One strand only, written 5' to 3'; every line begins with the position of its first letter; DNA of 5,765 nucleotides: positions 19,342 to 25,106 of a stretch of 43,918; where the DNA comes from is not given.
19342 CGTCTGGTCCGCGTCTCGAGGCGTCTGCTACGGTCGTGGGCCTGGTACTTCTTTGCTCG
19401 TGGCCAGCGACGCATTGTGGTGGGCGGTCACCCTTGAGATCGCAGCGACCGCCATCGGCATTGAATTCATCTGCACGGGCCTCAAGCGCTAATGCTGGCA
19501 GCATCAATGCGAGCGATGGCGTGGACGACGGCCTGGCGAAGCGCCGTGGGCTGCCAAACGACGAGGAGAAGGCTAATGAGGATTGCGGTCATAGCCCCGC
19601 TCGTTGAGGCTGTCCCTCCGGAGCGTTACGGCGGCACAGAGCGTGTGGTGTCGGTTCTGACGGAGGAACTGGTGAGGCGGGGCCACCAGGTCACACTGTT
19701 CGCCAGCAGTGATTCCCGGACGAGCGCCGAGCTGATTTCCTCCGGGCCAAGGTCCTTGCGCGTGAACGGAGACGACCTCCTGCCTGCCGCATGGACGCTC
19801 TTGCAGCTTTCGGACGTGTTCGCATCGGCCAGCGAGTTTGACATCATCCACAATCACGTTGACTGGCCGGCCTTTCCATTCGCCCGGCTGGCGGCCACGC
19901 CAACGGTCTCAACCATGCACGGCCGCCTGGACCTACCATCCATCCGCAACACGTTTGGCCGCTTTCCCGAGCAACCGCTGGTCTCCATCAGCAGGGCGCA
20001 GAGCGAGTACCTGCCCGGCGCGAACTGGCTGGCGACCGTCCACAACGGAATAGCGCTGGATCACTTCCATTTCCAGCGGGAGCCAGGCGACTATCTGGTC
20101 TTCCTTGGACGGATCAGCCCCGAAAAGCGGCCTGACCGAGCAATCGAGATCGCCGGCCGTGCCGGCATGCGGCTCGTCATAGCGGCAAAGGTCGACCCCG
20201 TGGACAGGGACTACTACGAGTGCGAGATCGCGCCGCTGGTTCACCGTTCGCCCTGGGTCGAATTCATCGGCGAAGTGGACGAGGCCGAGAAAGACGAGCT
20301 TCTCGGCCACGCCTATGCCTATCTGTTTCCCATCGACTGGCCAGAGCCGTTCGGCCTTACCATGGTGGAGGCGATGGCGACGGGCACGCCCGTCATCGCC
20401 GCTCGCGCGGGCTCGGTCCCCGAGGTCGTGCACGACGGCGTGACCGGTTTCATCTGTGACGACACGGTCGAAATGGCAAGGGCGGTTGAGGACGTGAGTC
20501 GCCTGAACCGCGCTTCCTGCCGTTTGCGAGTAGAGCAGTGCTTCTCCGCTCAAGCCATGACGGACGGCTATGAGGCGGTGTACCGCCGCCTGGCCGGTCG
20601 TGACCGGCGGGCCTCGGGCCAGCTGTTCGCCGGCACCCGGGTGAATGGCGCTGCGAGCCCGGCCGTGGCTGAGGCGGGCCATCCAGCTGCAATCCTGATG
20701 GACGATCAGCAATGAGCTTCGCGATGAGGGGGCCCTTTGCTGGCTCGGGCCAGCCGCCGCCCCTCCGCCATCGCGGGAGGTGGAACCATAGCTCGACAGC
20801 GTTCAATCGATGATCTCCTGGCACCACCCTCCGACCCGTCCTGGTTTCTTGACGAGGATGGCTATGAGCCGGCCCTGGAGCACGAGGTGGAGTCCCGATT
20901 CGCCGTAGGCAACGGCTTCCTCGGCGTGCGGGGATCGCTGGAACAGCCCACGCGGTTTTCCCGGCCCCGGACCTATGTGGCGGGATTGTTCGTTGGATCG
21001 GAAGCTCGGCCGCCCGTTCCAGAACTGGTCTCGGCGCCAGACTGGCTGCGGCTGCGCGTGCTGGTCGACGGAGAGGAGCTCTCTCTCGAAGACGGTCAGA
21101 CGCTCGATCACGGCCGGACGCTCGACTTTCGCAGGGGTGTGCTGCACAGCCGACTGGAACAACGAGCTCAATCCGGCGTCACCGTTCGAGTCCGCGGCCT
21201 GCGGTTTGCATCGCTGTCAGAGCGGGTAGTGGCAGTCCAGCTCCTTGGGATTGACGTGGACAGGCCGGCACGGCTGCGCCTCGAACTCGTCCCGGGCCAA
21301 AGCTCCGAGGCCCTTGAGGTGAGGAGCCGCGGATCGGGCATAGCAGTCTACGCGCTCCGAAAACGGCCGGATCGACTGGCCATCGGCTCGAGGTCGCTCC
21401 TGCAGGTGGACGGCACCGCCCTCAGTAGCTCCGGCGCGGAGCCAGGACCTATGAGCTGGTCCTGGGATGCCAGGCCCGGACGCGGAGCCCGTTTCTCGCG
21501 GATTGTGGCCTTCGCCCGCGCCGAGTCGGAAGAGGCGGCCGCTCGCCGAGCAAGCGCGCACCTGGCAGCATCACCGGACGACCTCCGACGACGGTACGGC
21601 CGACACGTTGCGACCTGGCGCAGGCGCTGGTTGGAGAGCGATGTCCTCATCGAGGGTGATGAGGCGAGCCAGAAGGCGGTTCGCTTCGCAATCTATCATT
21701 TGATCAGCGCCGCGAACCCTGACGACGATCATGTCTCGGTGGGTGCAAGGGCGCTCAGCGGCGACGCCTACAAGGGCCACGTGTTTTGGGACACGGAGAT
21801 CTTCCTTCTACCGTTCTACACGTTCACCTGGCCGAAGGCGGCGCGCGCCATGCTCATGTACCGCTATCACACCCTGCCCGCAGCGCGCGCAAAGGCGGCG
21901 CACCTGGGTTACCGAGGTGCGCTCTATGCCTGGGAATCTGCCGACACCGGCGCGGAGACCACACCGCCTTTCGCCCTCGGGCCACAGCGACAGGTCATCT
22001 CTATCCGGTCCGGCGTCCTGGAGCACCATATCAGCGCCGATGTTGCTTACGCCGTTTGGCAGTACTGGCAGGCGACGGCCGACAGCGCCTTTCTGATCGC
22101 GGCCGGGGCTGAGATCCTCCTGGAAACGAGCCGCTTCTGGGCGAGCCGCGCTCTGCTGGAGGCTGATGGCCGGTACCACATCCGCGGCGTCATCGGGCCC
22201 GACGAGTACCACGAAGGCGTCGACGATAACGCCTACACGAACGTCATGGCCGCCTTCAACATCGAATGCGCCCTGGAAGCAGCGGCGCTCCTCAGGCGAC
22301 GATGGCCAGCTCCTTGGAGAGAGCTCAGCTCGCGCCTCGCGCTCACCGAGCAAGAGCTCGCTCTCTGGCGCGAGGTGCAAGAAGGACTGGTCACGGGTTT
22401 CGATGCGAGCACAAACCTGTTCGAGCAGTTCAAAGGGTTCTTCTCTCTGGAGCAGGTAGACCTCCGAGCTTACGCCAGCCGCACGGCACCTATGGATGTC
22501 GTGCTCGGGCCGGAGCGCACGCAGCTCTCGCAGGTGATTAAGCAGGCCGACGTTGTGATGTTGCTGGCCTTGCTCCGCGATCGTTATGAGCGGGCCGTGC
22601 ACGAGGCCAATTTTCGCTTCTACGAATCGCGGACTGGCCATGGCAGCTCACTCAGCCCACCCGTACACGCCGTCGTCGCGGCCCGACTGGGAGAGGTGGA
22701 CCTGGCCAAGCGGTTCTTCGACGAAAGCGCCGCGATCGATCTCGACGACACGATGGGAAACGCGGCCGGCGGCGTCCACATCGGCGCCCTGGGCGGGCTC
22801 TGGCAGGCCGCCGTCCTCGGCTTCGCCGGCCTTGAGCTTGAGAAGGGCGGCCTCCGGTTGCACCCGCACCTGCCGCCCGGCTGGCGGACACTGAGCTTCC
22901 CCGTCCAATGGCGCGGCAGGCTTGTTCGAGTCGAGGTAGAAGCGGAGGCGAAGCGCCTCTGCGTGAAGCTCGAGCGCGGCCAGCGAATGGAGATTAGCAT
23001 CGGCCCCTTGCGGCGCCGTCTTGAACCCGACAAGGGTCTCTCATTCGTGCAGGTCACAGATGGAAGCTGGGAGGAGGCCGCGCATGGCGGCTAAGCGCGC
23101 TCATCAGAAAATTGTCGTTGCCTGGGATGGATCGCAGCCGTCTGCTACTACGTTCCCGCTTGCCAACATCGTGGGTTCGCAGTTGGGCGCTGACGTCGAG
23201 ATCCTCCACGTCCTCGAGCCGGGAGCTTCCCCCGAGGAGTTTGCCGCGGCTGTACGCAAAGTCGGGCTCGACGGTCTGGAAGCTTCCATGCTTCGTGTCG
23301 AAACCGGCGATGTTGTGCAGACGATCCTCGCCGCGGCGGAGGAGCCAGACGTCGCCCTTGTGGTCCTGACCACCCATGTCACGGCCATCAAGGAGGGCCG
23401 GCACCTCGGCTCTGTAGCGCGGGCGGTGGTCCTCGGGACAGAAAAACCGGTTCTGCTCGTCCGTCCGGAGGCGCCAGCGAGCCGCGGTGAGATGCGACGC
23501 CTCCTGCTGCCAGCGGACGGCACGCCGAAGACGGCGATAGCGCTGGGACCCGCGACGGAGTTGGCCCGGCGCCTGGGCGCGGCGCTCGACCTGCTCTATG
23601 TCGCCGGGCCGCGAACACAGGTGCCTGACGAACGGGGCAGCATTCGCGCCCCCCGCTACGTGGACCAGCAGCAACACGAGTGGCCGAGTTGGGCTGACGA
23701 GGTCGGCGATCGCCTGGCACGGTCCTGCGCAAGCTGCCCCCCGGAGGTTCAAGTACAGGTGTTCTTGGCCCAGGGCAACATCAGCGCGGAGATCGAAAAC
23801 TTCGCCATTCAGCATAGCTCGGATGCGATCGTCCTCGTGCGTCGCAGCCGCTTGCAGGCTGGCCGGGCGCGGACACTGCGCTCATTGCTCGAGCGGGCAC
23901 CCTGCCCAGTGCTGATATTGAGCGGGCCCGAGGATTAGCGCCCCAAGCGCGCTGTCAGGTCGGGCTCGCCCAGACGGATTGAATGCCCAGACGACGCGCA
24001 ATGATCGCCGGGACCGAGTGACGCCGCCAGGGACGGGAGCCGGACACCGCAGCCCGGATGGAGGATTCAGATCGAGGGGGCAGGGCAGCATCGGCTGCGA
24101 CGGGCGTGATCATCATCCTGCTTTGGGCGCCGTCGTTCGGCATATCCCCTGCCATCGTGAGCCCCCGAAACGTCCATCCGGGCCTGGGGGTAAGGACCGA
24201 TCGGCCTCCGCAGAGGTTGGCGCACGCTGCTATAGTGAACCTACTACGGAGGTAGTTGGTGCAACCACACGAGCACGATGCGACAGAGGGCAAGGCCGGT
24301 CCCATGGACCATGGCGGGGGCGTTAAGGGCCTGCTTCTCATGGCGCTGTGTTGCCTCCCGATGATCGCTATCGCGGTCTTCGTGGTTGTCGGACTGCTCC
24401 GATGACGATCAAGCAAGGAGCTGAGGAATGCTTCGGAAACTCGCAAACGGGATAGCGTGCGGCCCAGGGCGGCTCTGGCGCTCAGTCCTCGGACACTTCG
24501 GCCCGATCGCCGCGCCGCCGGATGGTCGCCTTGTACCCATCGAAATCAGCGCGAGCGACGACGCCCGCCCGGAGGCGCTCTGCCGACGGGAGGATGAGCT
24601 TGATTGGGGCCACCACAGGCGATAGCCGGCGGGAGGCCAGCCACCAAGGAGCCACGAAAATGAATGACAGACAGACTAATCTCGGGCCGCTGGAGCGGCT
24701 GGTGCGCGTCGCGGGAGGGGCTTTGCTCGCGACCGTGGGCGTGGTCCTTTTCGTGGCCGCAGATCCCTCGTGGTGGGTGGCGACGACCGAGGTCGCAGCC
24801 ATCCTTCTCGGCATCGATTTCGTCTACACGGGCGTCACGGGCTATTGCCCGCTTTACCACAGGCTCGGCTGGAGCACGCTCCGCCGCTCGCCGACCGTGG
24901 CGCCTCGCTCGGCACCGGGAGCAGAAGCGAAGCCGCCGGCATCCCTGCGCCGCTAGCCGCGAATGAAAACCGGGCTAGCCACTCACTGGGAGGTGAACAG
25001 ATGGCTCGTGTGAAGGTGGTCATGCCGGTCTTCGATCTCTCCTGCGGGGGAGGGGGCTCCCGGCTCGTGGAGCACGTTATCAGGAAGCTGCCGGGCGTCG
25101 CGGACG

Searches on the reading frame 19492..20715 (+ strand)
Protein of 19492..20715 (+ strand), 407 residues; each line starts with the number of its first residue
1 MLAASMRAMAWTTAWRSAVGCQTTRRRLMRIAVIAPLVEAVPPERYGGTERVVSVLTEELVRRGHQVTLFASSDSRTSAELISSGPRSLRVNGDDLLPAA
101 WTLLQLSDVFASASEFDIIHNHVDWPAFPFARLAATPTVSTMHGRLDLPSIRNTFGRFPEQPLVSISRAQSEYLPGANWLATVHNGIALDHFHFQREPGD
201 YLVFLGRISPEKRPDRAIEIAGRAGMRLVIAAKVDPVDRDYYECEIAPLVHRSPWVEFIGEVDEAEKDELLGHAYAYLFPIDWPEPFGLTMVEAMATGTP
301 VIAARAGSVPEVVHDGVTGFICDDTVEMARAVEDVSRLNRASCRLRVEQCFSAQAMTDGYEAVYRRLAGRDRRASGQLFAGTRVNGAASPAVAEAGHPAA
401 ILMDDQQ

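Call 9: search_protein_families(library=pfam, proteins=[window:19492-20715:+], max_evalue=0.01)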
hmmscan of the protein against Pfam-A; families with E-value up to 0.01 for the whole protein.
window:19492-20715:+ (407 aa): 4 families
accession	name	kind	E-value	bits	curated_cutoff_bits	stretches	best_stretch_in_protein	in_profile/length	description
PF00534.26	Glycos_transf_1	-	3.5e-23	82.4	26.4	1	197-336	13-153/172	Glycosyl transferases group 1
PF13692.12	Glyco_trans_1_4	-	1.1e-18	68.3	27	1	201-334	3-138/142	Glycosyl transferases group 1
PF13439.12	Glyco_transf_4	-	5.6e-15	56.2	28.5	1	46-153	1-109/170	Glycosyltransferase Family 4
PF13579.12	Glyco_trans_4_4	-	9.3e-12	46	29.7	1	47-146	1-105/158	Glycosyl transferase 4-like domain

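Call 100: search_protein_families(library=ncbifam, proteins=[window:19492-20715:+], max_evalue=0.00001)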
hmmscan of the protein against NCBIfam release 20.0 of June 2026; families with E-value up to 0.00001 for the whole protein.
window:19492-20715:+ (407 aa): 14 families
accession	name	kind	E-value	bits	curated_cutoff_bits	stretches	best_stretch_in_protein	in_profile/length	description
NF041010.1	glycosy_Agl16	equivalog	9.9e-20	70.7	575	1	182-337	160-317/352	glycosylation protein Agl16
TIGR03999.1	thiol_BshA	equivalog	1.5e-16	60.3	273.7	1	256-367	257-373/375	N-acetyl-alpha-D-glucosaminyl L-malate synthase BshA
TIGR02149.1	glgA_Coryne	subfamily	3e-15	56.3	302.4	1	187-334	193-351/391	glycogen synthase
TIGR03088.1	stp2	hypoth_equivalog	2.5e-13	49.8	409.05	1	285-367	283-373/374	TIGR03088 family PEP-CTERM/XrtA system glycosyltransferase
NF041876.1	EPS_EpsE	equivalog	3.1e-13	49.8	400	1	255-345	277-368/389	exopolysaccharide biosynthesis GT4 family glycosyltransferase EpsE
NF053787.1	GlcN_PG_synth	equivalog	3.4e-12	45.9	480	1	285-368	272-360/361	N-acetylglucosaminyl phosphatidylglycerol synthase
TIGR03449.1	mycothiol_MshA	equivalog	1.2e-10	40.8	462.5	1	283-366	312-402/406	D-inositol-3-phosphate glycosyltransferase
TIGR04047.1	MSMEG_0565_glyc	hypoth_equivalog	5.8e-09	35.5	259.85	1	222-341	221-344/373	MSMEG_0565 family glycosyltransferase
NF038229.1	Glyco4_Geo_Pelo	equivalog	1.4e-08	34.2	400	1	226-367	193-336/338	GPMC system family 4 glycosyltransferase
NF038295.1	EPS_HpsP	equivalog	9.6e-08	31.4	550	1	202-348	210-361/388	hormogonium polysaccharide biosynthesis glycosyltransferase HpsP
NF012028.0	PRK15484.1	subfamily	4.6e-07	29.3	618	1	278-340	281-343/380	lipopolysaccharide N-acetylglucosaminyltransferase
TIGR02470.1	sucr_synth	equivalog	2.4e-06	26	810.4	1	285-327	654-696/784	sucrose synthase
NF046085.1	XrtY_assoc_Gly1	equivalog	3.2e-06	26.3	400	0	255-367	266-384/387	XrtY-associated glycosyltransferase XYAG1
NF038298.1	EPS_HpsO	equivalog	7.9e-06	24.9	575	0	278-334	292-348/388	hormogonium polysaccharide biosynthesis glycosyltransferase HpsO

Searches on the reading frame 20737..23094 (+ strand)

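Call 9: search_protein_families(library=pfam, proteins=[window:20737-23094:+], max_evalue=0.01)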
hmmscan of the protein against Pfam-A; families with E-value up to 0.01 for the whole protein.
window:20737-23094:+ (785 aa): 3 families
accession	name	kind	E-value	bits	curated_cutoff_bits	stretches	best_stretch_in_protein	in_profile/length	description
PF03632.21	Glyco_hydro_65m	-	2.9e-119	398.8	27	1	316-690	1-371/371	Glycosyl hydrolase family 65 central catalytic domain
PF03636.21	Glyco_hydro_65N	-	6.8e-32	111.5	26.6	1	40-183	2-152/233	Glycosyl hydrolase family 65, N-terminal domain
PF03633.20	Glyco_hydro_65C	-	6.6e-12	45.5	22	1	699-754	1-54/62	Glycosyl hydrolase family 65, C-terminal domain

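Call 100: search_protein_families(library=ncbifam, proteins=[window:20737-23094:+], max_evalue=0.00001)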
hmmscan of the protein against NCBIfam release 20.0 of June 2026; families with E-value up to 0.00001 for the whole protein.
window:20737-23094:+ (785 aa): 2 families
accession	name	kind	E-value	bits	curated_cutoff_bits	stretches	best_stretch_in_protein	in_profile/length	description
NF010380.0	PRK13807.1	domain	5.6e-112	375.3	838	2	268-756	273-742/756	family 65 glycosyl hydrolase domain-containing protein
NF053734.1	KJHdlse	equivalog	7.3e-87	292.3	800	2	282-540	265-511/668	kojibiose hydrolase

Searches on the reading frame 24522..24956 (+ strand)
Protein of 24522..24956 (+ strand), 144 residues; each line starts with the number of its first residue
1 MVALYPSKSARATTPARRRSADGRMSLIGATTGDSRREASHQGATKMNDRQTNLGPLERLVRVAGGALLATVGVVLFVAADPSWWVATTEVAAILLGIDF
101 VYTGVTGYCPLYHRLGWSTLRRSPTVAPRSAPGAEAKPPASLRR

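Call 9: search_protein_families(library=pfam, proteins=[window:24522-24956:+], max_evalue=0.01)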
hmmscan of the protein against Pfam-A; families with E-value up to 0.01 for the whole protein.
window:24522-24956:+ (144 aa): 1 family
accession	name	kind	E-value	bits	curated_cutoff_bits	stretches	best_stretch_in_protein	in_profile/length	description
PF11127.14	YgaP-like_TM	-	5.7e-14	52.4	25.3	1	51-121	2-64/66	Inner membrane protein YgaP-like, transmembrane domain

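Call 76: search_protein_families(library=ncbifam, proteins=[window:24522-24956:+], max_evalue=0.00001)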
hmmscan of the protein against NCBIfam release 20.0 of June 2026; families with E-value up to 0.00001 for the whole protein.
window:24522-24956:+ (144 aa): 0 families
